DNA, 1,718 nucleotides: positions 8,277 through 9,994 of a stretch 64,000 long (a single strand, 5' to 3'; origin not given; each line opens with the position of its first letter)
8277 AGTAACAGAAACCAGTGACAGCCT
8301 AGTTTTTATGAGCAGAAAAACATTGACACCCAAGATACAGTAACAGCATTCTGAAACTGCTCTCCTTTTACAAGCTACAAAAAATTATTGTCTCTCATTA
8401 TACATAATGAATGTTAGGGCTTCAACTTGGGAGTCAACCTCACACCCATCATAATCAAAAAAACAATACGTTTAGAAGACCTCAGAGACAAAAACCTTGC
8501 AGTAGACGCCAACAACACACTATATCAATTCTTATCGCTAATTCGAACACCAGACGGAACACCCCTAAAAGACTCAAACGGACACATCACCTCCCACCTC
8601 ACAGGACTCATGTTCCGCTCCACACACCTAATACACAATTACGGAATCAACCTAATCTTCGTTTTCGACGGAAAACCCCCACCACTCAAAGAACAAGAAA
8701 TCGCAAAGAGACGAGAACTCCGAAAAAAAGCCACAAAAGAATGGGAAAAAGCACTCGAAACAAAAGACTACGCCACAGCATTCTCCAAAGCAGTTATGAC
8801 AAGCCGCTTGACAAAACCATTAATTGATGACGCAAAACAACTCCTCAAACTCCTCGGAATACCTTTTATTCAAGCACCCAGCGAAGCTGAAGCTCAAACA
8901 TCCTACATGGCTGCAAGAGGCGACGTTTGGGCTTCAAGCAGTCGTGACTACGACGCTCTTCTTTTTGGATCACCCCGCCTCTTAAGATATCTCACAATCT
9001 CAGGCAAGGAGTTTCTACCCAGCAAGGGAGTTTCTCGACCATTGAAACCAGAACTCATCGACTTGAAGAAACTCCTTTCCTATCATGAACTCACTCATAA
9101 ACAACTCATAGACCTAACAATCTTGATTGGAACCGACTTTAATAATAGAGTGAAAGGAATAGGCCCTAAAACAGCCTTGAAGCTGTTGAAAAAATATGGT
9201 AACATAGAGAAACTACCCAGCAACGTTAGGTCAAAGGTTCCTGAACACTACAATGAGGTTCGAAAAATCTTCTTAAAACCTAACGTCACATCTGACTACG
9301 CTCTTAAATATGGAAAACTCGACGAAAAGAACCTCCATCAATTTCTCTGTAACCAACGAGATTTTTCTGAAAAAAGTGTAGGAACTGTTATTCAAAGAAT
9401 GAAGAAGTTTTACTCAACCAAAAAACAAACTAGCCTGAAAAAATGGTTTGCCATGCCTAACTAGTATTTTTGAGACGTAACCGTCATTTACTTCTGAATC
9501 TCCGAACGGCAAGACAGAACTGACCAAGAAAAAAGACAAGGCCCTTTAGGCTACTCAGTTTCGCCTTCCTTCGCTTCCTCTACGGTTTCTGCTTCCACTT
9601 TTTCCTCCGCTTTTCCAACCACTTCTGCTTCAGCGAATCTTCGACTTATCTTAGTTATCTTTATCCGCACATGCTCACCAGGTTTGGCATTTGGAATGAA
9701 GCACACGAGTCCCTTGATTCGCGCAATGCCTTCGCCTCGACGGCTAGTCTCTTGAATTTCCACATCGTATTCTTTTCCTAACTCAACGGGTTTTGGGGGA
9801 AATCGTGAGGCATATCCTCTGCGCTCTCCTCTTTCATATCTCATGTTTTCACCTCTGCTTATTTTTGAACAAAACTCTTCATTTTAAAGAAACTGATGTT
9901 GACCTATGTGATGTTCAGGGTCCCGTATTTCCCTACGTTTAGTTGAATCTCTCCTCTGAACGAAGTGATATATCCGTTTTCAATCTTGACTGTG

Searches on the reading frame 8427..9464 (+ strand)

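Call 8: search_protein_families(library=pfam, proteins=[window:8427-9464:+])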
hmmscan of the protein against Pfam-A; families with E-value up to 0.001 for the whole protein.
window:8427-9464:+ (345 aa): 4 families
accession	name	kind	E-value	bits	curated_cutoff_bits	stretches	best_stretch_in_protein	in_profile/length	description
PF00867.23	XPG_I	-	1.5e-24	86.6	24.9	1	144-237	1-89/89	XPG I-region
PF00752.23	XPG_N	-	2.8e-19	69.9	22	1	11-101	12-100/101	XPG N-terminal domain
PF01367.25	5_3_exonuc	-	9.3e-09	36.1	40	1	223-272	2-52/97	5'-3' exonuclease, C-terminal SAM fold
PF14520.12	HHH_5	-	0.00033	21.5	27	1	241-263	6-29/57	Helix-hairpin-helix domain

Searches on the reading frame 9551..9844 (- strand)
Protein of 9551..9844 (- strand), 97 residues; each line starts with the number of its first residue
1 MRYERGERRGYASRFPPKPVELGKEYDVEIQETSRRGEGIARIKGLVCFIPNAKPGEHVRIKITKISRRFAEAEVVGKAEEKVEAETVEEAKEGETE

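Call 28: search_protein_families(library=pfam, proteins=[window:9551-9844:-])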
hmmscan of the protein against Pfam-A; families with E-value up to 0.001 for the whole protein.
window:9551-9844:- (97 aa): 1 family
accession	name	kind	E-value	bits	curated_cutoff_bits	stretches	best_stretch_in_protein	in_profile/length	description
PF01938.26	TRAM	-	7.1e-17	61.5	21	1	20-76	2-61/61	TRAM domain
